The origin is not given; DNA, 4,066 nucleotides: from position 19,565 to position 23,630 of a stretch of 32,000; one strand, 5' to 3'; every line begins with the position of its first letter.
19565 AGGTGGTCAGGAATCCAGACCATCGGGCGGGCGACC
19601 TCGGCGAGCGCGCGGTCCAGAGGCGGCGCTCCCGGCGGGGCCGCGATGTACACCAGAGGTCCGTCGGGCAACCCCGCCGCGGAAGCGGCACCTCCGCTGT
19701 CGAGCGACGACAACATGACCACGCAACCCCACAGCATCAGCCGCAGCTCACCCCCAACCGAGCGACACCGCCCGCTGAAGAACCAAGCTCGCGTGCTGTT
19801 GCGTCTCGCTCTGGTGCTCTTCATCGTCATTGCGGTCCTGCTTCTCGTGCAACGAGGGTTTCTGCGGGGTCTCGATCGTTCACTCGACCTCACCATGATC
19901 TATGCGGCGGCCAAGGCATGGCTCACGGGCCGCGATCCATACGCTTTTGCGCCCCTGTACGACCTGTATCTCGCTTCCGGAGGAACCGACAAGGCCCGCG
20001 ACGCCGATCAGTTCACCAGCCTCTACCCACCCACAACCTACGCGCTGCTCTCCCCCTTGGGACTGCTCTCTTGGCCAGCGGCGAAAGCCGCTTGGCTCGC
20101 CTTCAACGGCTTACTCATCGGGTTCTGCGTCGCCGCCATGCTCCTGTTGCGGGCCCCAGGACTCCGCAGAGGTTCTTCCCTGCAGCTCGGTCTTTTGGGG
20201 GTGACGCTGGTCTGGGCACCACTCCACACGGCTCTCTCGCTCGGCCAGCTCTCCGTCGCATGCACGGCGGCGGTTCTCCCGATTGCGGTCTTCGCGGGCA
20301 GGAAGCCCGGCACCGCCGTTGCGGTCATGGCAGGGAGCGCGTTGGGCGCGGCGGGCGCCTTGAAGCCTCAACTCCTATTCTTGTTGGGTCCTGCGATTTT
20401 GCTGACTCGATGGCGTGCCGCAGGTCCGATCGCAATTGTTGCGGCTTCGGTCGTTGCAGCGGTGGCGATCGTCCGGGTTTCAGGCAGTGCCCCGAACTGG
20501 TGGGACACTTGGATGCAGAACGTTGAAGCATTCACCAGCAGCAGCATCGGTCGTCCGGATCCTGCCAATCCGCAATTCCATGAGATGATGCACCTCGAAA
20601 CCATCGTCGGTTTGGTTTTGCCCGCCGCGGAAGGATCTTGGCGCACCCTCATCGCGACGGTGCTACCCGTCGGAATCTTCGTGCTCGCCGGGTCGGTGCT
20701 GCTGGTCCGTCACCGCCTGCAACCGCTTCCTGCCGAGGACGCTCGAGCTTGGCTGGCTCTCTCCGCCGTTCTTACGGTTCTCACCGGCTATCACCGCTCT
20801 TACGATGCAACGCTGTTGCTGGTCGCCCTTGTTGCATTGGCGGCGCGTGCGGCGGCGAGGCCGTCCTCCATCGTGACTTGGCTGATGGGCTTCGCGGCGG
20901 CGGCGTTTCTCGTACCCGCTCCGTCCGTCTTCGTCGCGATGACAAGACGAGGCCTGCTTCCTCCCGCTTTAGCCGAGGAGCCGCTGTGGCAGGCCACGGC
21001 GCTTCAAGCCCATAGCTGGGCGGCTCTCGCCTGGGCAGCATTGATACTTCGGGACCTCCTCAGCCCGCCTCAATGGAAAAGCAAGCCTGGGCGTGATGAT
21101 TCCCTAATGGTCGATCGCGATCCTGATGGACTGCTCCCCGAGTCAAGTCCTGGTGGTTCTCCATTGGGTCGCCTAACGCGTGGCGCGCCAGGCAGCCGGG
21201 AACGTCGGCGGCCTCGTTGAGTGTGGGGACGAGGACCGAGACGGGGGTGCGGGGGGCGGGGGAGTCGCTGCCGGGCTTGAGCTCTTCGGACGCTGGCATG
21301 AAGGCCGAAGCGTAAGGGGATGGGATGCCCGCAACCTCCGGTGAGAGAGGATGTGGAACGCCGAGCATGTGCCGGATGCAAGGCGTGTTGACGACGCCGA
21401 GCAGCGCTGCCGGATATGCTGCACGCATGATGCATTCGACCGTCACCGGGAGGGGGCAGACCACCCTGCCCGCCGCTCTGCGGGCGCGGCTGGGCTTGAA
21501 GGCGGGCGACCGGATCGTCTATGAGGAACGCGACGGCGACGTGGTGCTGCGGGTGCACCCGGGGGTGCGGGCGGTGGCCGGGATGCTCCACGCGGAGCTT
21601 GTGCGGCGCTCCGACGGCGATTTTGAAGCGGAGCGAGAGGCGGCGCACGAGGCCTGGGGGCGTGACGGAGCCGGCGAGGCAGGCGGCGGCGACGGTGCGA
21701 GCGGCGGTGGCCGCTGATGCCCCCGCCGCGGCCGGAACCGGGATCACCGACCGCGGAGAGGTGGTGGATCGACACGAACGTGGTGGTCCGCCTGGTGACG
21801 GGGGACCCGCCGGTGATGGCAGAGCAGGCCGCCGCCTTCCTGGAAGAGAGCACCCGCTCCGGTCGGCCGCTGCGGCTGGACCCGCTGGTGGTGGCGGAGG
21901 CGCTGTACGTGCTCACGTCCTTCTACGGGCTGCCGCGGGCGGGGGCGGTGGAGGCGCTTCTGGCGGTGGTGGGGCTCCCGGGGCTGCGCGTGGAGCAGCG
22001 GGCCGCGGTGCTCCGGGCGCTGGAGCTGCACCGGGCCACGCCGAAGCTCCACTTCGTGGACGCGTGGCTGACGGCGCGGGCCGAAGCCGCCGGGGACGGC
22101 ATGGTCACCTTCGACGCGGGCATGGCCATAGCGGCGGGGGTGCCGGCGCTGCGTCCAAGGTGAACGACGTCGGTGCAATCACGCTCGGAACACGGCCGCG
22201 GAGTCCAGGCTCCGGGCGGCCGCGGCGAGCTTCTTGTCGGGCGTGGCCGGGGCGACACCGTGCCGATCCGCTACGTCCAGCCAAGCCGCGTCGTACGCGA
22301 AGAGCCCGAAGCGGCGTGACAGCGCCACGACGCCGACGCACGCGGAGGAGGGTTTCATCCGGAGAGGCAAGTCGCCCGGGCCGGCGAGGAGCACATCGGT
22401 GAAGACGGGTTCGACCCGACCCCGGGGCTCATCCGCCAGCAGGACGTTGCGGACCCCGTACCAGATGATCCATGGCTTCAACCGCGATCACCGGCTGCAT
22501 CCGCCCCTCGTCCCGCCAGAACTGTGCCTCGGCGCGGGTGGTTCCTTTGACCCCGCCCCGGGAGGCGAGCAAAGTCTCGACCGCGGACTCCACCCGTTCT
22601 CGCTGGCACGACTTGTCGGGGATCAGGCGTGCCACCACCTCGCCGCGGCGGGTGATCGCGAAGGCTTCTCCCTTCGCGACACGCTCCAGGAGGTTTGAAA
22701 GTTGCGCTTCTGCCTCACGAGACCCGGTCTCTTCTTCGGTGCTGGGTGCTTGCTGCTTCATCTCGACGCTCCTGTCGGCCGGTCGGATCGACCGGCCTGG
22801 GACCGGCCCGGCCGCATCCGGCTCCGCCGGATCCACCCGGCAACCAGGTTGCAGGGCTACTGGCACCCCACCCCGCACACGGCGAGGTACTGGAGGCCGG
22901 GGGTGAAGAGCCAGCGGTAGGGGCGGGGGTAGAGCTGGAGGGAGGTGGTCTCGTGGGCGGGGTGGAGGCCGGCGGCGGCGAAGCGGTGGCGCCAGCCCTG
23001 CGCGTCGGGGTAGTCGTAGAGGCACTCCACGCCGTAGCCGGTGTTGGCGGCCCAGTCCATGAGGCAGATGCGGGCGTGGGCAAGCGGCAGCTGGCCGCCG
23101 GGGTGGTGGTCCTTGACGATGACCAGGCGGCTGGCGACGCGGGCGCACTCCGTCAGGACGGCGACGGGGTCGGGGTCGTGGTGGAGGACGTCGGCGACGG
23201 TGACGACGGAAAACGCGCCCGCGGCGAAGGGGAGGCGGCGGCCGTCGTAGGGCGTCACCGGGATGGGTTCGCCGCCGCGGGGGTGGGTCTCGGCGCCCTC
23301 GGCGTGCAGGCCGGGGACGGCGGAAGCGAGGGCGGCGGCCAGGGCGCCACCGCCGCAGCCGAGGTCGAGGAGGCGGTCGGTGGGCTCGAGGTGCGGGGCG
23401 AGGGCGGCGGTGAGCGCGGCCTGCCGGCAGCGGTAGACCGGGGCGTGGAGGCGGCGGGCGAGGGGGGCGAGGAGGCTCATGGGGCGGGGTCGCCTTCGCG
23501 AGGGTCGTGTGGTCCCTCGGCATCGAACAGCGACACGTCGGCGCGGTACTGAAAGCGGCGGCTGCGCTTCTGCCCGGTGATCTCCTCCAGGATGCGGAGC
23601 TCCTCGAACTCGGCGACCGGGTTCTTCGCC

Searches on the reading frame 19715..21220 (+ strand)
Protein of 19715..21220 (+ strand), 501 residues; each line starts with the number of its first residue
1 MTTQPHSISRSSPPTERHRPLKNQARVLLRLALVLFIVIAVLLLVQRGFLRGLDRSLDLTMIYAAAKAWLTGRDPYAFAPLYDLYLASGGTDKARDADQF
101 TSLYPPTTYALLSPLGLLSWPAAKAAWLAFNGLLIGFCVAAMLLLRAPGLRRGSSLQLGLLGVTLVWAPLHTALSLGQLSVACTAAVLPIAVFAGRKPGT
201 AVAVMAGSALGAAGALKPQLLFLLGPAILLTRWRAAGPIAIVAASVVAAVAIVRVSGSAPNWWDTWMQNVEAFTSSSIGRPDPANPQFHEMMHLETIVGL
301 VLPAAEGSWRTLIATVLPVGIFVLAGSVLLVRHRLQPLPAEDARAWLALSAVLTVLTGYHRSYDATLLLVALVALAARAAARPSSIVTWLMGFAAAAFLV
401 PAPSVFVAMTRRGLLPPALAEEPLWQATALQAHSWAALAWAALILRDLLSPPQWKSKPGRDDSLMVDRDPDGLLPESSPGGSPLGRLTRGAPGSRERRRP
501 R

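Call 10: search_protein_families(library=pfam, proteins=[window:19715-21220:+], max_evalue=0.01)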
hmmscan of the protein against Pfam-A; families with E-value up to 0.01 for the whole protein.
window:19715-21220:+ (501 aa): 1 family
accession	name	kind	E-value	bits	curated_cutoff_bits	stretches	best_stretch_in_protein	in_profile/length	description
PF09594.16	GT87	-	2.8e-13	50.6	25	1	103-352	2-228/237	Glycosyltransferase family 87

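Call 74: search_protein_families(library=ncbifam, proteins=[window:19715-21220:+], max_evalue=0.001)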
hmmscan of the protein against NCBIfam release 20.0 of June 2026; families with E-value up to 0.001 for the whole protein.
window:19715-21220:+ (501 aa): 0 families

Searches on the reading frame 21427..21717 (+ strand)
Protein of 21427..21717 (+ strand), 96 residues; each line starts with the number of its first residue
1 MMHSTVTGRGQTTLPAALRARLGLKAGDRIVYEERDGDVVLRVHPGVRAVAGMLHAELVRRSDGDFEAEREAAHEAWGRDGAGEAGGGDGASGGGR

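Call 12: search_protein_families(library=pfam, proteins=[window:21427-21717:+], max_evalue=0.01)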
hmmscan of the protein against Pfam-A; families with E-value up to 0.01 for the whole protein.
window:21427-21717:+ (96 aa): 2 families
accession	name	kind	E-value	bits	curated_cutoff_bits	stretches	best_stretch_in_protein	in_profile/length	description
PF04014.23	MazE_antitoxin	-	1.1e-08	35.3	24.7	1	5-42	3-41/48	Antidote-toxin recognition MazE, bacterial antitoxin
PF15937.10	PrlF_antitoxin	-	4.3e-08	33.7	32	1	4-41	2-40/99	prlF antitoxin for toxin YhaV_toxin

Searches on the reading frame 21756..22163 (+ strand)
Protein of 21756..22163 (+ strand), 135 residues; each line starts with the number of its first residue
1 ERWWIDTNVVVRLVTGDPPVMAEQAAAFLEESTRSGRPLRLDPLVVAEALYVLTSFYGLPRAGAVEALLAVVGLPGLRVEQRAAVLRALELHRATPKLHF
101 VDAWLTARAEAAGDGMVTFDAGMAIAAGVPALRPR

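Call 12: search_protein_families(library=pfam, proteins=[window:21756-22163:+], max_evalue=0.01)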
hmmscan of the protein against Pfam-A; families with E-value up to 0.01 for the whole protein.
window:21756-22163:+ (135 aa): 1 family
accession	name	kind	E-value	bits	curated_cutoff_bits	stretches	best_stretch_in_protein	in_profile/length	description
PF01850.27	PIN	-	1e-10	42.7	23.6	1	5-126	3-117/120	PIN domain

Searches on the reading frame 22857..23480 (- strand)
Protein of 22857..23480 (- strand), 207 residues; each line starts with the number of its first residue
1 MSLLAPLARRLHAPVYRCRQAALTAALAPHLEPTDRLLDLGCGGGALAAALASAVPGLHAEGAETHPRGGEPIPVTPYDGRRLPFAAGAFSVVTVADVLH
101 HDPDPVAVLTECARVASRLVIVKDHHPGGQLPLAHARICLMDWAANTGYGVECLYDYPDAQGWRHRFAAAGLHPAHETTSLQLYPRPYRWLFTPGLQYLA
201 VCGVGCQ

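Call 12: search_protein_families(library=pfam, proteins=[window:22857-23480:-], max_evalue=0.01)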
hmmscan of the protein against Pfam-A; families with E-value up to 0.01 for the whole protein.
window:22857-23480:- (207 aa): 7 families
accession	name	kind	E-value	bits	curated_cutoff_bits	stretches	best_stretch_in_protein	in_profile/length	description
PF13489.12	Methyltransf_23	-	2.5e-10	40.8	27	1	20-173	9-160/164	Methyltransferase domain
PF08241.18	Methyltransf_11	-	2e-09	38.4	21.2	1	38-116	1-87/95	Methyltransferase domain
PF13649.12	Methyltransf_25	-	1.6e-07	32.4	27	1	38-115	2-92/97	Methyltransferase domain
PF13847.12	Methyltransf_31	-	2.2e-05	24.6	27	0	34-53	4-23/145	Methyltransferase domain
PF08242.18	Methyltransf_12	-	6.2e-05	24.1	30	1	38-115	1-91/98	Methyltransferase domain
PF07021.18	MetW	-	0.00028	21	21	0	31-121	11-107/193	Methionine biosynthesis protein MetW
PF05175.20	MTS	-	0.00035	20.7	23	1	24-64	20-62/170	Methyltransferase small domain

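Call 74: search_protein_families(library=ncbifam, proteins=[window:22857-23480:-], max_evalue=0.001)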
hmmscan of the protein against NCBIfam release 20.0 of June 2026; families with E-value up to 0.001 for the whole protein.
window:22857-23480:- (207 aa): 7 families
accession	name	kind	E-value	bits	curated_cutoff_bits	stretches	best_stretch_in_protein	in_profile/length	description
NF045667.1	MTase_DVU1556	equivalog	1.4e-09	37.8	155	1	30-173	19-161/213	DVU_1556 family methyltransferase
NF004851.0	PRK06202.1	equivalog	4.9e-07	29.4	243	0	16-53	41-80/237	hypothetical protein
TIGR02081.1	metW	equivalog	4.8e-05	23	189.5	0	29-121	9-107/194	methionine biosynthesis protein MetW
TIGR01983.1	UbiG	equivalog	8.4e-05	22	102.95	0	35-53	51-69/228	bifunctional 2-polyprenyl-6-hydroxyphenol methylase/3-demethylubiquinol 3-O-methyltransferase UbiG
NF001241.0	PRK00216.1-2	equivalog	0.00035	20.3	327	1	29-117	47-140/231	demethylmenaquinone methyltransferase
NF043040.1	corrin_prot_MT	hypoth_equivalog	0.00081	18.9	180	0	21-53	28-61/216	corrinoid protein-associated methyltransferase CpaM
TIGR03534.1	RF_mod_PrmC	equivalog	0.00091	18.7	199.1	0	30-65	83-120/253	peptide chain release factor N(5)-glutamine methyltransferase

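Call 96: search_solved_structures(query=window:22857-23480:-, max_evalue=0.1)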
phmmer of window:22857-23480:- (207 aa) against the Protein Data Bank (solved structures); distinct sequences matched with E-value up to 0.1: 15.
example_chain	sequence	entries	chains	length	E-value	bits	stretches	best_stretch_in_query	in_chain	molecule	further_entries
4kdr_A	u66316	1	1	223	0.0003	24.1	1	36-115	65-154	3-demethylubiquinone-9 3-methyltransferase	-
5dpm_A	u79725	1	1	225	0.0003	24.1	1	36-115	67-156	Ubiquinone biosynthesis O-methyltransferase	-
4kdc_A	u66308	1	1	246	0.00046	23.5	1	36-116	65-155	3-demethylubiquinone-9 3-methyltransferase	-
6uv6_A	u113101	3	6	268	0.0012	22.1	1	35-116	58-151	D-glucose O-methyltransferase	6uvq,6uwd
3bus_A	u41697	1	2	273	0.0014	21.9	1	32-116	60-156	Methyltransferase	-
3cc8_A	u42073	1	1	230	0.0019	21.5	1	27-112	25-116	Putative methyltransferase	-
1vl5_A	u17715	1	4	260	0.005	20.1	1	31-118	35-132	unknown conserved protein BH2331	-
1ufk_A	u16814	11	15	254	0.0069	19.6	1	23-52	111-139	TT0836 protein | Ribosomal protein L11 methyltransferase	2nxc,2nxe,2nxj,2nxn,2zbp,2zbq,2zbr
3cjt_A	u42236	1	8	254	0.0069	19.6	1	23-52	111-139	Ribosomal protein L11 methyltransferase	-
8rvc_A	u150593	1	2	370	0.0089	19.3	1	34-70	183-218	2-ketoarginine methyltransferase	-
8r4z_A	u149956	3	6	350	0.0096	19.2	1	34-70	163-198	2-ketoarginine methyltransferase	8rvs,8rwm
8ys9_A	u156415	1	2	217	0.018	18.3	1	14-116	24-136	Phosphatidylethanolamine N-methyltransferase/phosphatidyl-N-methylethanolamine N-methyltra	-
3bkx_A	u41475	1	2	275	0.03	17.5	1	13-73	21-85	SAM-dependent methyltransferase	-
2pxx_A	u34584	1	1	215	0.034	17.4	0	23-51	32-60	Uncharacterized protein MGC2408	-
6uak_A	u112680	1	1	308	0.097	15.9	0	35-117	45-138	SAM dependent methyltransferase LahSB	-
